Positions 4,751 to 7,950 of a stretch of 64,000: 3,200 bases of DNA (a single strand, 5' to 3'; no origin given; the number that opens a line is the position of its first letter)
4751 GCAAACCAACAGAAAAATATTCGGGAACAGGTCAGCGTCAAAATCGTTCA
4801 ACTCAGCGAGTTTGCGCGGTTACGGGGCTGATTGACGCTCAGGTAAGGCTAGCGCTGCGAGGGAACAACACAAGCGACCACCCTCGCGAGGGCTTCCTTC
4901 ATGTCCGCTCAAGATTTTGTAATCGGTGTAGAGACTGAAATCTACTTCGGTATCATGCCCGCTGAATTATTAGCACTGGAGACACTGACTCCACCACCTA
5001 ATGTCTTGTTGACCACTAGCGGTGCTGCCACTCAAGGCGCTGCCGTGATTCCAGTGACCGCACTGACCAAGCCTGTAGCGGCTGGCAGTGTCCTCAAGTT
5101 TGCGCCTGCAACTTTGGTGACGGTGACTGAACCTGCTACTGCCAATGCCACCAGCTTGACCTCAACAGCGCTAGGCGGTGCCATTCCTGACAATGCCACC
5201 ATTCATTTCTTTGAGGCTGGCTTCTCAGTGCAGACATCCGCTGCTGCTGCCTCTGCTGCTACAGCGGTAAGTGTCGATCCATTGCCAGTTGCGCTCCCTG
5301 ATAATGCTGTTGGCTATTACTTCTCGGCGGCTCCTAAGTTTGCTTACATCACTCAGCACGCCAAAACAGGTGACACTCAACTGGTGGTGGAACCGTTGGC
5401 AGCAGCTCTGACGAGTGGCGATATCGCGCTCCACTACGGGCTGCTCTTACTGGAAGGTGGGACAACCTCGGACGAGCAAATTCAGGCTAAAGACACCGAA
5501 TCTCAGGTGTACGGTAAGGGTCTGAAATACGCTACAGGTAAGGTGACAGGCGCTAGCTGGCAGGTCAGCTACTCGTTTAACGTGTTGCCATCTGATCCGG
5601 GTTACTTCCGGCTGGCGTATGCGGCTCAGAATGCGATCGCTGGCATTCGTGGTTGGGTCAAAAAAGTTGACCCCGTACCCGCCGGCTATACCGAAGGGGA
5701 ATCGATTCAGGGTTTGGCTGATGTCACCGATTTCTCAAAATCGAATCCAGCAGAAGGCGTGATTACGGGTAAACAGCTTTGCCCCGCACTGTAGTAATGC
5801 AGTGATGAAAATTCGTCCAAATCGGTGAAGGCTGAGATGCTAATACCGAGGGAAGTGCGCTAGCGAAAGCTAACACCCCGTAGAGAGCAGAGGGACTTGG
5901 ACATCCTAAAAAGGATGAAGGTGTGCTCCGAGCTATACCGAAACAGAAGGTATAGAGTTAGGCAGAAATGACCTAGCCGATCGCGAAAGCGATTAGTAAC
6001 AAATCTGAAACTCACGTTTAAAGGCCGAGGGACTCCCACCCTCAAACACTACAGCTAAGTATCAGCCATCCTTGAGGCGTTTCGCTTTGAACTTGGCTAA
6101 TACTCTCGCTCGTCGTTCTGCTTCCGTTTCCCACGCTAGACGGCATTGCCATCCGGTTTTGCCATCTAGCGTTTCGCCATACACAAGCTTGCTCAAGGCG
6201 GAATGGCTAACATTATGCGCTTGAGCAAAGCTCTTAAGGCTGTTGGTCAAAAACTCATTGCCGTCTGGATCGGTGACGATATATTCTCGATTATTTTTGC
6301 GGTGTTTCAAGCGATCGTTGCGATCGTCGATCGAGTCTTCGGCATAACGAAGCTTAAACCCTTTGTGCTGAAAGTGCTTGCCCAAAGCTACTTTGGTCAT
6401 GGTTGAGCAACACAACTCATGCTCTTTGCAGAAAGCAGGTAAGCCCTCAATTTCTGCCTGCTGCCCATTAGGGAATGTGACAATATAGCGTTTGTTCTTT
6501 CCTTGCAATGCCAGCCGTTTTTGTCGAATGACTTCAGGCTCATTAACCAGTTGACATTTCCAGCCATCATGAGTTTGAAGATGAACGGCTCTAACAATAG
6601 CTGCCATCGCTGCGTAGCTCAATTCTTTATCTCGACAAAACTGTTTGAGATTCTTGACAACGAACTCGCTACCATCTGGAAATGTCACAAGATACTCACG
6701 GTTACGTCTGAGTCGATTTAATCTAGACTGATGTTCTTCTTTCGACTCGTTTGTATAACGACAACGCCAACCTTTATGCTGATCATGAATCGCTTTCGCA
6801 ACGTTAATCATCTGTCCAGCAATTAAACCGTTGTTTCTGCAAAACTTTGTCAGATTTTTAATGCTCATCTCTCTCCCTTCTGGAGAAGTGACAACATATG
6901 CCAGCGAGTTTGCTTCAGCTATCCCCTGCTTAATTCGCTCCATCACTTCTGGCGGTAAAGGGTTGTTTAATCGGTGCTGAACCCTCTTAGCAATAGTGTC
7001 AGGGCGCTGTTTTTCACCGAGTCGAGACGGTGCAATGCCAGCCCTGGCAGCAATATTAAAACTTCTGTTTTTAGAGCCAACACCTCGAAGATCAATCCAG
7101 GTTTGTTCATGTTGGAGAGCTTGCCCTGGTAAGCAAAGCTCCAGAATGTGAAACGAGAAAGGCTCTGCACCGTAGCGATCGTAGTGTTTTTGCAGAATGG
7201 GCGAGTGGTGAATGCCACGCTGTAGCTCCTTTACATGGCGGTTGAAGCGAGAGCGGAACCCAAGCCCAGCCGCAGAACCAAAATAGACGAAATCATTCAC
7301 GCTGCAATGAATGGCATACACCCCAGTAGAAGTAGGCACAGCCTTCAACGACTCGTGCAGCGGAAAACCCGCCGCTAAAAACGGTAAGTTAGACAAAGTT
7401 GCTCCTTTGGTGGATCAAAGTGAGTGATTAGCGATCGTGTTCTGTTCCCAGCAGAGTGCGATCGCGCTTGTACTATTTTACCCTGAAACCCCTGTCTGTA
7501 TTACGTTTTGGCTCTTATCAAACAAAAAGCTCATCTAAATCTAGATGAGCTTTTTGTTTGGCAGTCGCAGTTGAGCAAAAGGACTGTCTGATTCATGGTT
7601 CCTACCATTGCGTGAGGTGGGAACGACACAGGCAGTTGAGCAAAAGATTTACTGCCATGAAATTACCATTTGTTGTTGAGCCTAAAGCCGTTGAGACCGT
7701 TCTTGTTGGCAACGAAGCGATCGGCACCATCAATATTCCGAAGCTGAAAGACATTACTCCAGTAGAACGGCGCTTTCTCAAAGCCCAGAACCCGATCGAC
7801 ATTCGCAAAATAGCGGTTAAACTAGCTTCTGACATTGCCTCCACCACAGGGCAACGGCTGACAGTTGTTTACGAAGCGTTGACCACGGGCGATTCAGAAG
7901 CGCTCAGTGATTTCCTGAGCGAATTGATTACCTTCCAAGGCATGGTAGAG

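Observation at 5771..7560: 1.7-kb insertion in the 3' end of the major tail gene: group I intron-like element carrying an antisense GIY-YIG homing endonuclease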

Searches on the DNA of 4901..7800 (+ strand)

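Call 4: search_rna_families(source=window, start=5500, end=7800, threshold=evalue, max_evalue=10, show_alignments=4)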
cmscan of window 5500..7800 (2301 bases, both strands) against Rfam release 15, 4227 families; matches with E-value up to 10: 10.
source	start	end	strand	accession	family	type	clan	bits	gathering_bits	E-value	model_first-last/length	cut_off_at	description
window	7397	7468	+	RF01809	symR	Gene; antitoxin;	-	29.7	61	0.0049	1-77/77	no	SymR antitoxin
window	7517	7553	+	RF02844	RefA9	Gene; antisense;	-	25.2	49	0.51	25-64/64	no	Enterococcus sRNA A9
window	7494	7592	-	RF04111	MIR6274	Gene; miRNA;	-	20.4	80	1.4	1-107/107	no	MIR6274 microRNA precursor family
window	7524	7554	+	RF04340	Plastid-psbJ-4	Cis-reg;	CL00152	20.3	55.2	2.3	1-65/65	no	Plastid-psbJ-4 3UTR RNA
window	7516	7562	+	RF04157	MIR9486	Gene; miRNA;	-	20.2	100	0.76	1-119/119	no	MIR9486 microRNA precursor family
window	5899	5920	-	RF01328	CRISPR-DR17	Gene; CRISPR;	CL00014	19.6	42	2.5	1-25/25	no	CRISPR RNA direct repeat element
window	7520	7559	+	RF03244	mir-4798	Gene; miRNA;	-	19.3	75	1.7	1-75/75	no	mir-4798 microRNA precursor family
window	7522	7557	-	RF00130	mir-192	Gene; miRNA;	-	18.5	54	0.66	1-76/76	no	mir-192/215 microRNA precursor family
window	7520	7559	+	RF00850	mir-259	Gene; miRNA;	-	17.3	50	4.1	1-78/78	no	mir-259 microRNA precursor family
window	7491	7603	-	RF01794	sok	Gene; antitoxin;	-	12.8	59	9.5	1-157/157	no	sok antitoxin (CssrC)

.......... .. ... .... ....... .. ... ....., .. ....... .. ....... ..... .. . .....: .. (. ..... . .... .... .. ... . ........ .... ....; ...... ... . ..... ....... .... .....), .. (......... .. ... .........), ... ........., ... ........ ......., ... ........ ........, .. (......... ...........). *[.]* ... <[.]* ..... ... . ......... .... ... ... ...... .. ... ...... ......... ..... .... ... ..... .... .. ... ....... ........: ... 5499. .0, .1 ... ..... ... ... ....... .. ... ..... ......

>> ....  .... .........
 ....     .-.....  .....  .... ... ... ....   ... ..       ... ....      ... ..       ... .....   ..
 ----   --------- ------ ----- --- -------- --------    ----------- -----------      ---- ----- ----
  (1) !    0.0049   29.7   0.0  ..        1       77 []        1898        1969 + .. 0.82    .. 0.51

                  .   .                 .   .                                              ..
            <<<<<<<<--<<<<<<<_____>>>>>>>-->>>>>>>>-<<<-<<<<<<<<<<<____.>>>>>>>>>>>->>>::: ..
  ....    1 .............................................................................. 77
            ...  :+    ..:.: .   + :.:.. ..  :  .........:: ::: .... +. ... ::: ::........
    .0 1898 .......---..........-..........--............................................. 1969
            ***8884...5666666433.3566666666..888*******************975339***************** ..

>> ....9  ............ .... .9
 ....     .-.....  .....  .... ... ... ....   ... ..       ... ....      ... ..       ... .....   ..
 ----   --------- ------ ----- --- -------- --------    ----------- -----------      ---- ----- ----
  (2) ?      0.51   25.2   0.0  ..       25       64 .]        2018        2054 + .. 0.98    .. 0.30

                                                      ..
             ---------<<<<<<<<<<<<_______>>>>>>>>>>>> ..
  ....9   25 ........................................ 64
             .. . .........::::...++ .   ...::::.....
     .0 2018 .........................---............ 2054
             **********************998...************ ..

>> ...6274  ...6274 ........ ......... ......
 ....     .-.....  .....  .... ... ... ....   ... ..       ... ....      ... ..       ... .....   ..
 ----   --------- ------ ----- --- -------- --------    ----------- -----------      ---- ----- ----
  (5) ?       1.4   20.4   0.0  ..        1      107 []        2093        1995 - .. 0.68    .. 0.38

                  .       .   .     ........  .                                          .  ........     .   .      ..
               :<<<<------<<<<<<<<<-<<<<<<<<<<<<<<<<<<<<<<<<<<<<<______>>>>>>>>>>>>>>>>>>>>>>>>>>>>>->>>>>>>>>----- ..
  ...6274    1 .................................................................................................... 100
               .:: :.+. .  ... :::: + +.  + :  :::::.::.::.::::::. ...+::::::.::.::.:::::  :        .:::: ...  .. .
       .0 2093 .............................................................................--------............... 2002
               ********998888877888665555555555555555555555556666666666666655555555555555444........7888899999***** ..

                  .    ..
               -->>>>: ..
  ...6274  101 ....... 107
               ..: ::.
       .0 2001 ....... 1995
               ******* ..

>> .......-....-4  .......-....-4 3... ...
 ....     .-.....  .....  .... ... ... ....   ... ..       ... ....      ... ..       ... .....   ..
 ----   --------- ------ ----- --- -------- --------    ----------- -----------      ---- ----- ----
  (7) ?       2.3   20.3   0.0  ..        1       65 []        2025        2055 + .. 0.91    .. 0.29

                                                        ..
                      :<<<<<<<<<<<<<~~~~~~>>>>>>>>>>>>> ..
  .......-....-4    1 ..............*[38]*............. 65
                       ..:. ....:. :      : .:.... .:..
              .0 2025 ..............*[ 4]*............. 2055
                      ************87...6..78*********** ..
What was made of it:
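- Tried and rejected: At E <= 10 on 2.3 kb, no group I hit (call 4).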

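Call 17: search_rna_families(source=window, start=5755, end=6025, threshold=evalue, max_evalue=10, show_alignments=3)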
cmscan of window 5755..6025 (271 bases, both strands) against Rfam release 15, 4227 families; matches with E-value up to 10: 5.
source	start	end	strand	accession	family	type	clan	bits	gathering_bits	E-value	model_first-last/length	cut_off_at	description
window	5899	5920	-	RF01328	CRISPR-DR17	Gene; CRISPR;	CL00014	19.6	42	0.29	1-25/25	no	CRISPR RNA direct repeat element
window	5761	5955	+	RF00028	Intron_gpI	Intron;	-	18.1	50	0.015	1-253/253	no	Group I catalytic intron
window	5897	5968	-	RF00016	SNORD14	Gene; snRNA; snoRNA; CD-box;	-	13.8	64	5.5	37-107/111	no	Small nucleolar RNA SNORD14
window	5798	5832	+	RF01140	sR20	Gene; snRNA; snoRNA; CD-box;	-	11.5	44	8.9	1-56/56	no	Small nucleolar RNA sR20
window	5964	5996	-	RF01687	Acido-Lenti-1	Gene; sRNA;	-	10.9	37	4.6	1-46/46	no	Acido-Lenti-1 RNA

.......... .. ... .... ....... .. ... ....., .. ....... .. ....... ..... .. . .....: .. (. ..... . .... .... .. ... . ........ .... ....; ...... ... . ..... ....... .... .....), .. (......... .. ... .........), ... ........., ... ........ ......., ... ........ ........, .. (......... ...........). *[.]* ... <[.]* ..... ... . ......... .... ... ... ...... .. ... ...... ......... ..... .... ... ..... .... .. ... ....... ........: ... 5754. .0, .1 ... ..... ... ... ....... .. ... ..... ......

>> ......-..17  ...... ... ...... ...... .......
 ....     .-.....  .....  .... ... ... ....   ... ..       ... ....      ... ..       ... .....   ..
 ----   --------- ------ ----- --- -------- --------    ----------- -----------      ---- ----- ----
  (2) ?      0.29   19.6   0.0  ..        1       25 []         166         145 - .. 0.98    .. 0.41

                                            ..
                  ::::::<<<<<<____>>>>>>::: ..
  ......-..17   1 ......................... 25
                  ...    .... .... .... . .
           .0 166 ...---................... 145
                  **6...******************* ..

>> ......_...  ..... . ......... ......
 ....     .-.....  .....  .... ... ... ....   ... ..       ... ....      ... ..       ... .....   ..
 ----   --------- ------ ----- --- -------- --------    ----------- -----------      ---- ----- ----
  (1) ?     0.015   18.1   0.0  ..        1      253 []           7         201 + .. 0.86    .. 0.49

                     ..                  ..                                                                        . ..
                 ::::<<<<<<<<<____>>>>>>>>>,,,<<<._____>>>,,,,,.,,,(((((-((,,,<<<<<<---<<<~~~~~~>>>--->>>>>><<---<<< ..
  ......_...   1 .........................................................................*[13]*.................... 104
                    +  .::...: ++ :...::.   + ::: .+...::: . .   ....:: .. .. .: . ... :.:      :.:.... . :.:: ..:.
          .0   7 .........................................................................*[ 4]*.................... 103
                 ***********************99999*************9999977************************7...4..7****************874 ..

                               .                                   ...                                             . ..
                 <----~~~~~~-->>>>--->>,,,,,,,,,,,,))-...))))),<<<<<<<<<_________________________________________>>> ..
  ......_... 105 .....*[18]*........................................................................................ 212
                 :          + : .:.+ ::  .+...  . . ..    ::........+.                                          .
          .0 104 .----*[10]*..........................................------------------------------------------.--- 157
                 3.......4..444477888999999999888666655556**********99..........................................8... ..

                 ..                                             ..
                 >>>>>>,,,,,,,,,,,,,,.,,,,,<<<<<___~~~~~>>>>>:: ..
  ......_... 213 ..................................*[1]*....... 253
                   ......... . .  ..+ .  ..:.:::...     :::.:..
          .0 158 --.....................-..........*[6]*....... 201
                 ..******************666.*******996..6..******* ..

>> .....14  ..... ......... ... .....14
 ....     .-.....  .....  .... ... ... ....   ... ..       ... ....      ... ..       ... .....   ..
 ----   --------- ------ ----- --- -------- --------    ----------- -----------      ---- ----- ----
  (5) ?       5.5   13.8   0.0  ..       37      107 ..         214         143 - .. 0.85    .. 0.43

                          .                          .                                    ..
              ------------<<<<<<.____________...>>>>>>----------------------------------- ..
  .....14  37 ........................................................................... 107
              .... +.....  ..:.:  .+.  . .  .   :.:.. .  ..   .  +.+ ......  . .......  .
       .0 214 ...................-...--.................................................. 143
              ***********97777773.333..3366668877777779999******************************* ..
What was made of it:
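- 5771..6007 (+): ORF-less group I intron, 237 nt. Helices: P1 5767-5773/5778-5784 (U5770.G5781); P2 5787-5793/5798-5804 (GUAA loop); P3 5812-5818/5893-5896 plus 5899-5901; P4 5822-5827/5844-5849; P5 5831-5832/5839-5840; P6 5850-5852/5877-5879 and 5855-5857/5874-5876; P6b 5861-5864/5869-5872 (GAAA loop); P7 5883 and 5885-5889/5924-5929, with bulged A5884; P8 5902-5906/5913-5917; P9 5933-5939/5949-5955; P9.1 5957-5962/5972-5977; P9.2 5979-5984/5989-5994 (GAAA loop); omega-G at 6007. Rfam Intron_gpI aligns full length at 18.1 bits, E = 0.015 (call 17).
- On Group I intron: They align to the canonical positions (call 17). 18.1 bits, E = 0.015, full-length alignment (call 17).
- Checked: It is the true P1 guide (call 17). 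The true S-like element is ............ at 5918-5929 (call 17).
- Rfam aligns the whole model, including P1 with U.G (call 17). The P1 guide is real (call 17). Rfam scores it below threshold (call 17).
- Tried and rejected: The weak full-length alignment appeared only when the 271-nt region was searched alone (call 17).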

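Call 18: search_rna_families(source=L002, start=2505, end=2775, threshold=evalue, max_evalue=10, show_alignments=3)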
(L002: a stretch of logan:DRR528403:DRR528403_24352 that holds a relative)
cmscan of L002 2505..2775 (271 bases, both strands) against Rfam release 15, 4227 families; matches with E-value up to 10: 4.
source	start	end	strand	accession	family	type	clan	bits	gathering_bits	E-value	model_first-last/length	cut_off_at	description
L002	2510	2739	+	RF00028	Intron_gpI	Intron;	-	90.6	50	2.9e-24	1-253/253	no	Group I catalytic intron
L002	2707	2775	+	RF01712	Methylobacterium-1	Gene; sRNA;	-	14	40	4.4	1-69/103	3'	Methylobacterium-1 RNA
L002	2572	2637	-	RF01132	sR48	Gene; snRNA; snoRNA; CD-box;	-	12.9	40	8.2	1-59/59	no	Small nucleolar RNA sR48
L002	2529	2613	-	RF01185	snR75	Gene; snRNA; snoRNA; CD-box;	CL00045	10.3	40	8.5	1-88/88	no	Small nucleolar RNA snR75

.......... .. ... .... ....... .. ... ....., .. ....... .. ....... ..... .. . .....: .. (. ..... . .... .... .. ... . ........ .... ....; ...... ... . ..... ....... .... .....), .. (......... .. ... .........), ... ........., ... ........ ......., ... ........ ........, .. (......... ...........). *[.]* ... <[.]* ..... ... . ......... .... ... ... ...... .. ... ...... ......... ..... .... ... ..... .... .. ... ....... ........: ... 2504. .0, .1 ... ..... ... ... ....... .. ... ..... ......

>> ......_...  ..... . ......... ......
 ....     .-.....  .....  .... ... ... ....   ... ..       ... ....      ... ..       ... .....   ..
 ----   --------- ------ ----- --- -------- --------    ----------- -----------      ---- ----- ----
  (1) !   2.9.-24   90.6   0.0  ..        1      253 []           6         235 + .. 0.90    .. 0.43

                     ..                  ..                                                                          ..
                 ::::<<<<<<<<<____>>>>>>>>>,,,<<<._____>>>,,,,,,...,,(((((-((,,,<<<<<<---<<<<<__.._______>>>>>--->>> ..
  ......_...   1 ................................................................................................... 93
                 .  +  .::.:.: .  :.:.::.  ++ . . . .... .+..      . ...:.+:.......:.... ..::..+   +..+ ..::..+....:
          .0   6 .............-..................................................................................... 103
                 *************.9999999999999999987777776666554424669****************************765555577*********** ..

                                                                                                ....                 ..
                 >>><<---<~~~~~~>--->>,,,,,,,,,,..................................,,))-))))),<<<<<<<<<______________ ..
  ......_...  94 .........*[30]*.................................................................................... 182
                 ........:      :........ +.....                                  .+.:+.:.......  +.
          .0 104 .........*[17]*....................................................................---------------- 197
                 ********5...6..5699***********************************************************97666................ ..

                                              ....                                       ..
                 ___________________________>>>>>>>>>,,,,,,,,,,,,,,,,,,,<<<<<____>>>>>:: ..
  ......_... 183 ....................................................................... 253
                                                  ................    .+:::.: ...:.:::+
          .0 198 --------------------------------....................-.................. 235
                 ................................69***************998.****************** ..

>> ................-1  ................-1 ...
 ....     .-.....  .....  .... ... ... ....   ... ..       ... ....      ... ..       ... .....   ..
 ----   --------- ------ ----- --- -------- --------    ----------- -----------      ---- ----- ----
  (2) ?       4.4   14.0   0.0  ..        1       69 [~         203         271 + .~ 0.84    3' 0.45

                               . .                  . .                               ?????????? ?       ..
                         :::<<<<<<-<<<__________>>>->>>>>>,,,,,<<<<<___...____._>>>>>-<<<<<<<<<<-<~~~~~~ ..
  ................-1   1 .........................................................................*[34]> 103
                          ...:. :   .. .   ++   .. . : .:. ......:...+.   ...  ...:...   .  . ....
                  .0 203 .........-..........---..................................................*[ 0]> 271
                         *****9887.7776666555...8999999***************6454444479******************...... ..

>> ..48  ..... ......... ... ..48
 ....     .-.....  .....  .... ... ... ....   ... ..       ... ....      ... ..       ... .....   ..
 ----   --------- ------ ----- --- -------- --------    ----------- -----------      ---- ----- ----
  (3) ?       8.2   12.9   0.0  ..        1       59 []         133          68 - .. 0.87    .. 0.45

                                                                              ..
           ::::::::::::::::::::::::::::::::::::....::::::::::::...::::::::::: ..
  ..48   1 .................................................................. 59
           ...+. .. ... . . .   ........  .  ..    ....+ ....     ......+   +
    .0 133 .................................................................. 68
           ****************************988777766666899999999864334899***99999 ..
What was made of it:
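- The bulged A and the G-C/A-U pairs are kept (calls 17, 18).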

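Call 74: search_rna_families(sources=[L102, L111, L074, L054, L151, L144, L068, L098, L089, L084, L065, L043, L141, L106, L020, L160, L161, L165], threshold=gathering)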
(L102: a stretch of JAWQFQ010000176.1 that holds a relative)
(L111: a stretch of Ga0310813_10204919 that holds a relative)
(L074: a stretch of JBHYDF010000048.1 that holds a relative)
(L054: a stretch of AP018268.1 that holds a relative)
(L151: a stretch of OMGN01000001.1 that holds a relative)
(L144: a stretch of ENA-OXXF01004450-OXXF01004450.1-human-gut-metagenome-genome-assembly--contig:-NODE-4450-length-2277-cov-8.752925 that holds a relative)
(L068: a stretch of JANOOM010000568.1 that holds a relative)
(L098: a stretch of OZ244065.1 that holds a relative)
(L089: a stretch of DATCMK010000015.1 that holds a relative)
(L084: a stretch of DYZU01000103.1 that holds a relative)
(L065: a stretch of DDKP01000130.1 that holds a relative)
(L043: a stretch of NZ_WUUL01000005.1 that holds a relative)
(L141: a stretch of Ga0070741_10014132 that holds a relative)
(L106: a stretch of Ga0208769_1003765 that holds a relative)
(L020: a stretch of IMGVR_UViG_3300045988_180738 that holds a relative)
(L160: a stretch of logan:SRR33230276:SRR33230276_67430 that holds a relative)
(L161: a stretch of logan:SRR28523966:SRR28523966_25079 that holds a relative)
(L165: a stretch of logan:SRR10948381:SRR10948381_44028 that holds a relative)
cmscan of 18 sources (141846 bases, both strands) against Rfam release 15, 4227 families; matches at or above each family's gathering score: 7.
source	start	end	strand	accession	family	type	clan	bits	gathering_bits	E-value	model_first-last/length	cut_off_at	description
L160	6407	6644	-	RF00028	Intron_gpI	Intron;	-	92.3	50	4.8e-22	1-253/253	no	Group I catalytic intron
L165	4642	4877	+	RF00028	Intron_gpI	Intron;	-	91.5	50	8.1e-22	1-253/253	no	Group I catalytic intron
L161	6445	6707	-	RF00028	Intron_gpI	Intron;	-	83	50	2.9e-19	1-253/253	no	Group I catalytic intron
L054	4174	4246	+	RF00005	tRNA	Gene; tRNA;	CL00001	66.2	29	7.6e-12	1-71/71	no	tRNA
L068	3589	3661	+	RF00005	tRNA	Gene; tRNA;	CL00001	56.1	29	4.7e-09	1-71/71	no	tRNA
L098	4264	4336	+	RF00005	tRNA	Gene; tRNA;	CL00001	53.5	29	2.4e-08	1-71/71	no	tRNA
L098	532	616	+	RF00005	tRNA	Gene; tRNA;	CL00001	48.9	29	4.5e-07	1-71/71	no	tRNA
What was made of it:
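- On Group I intron: Canonical introns at the same gene site score 83-92 bits (calls 18, 74).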
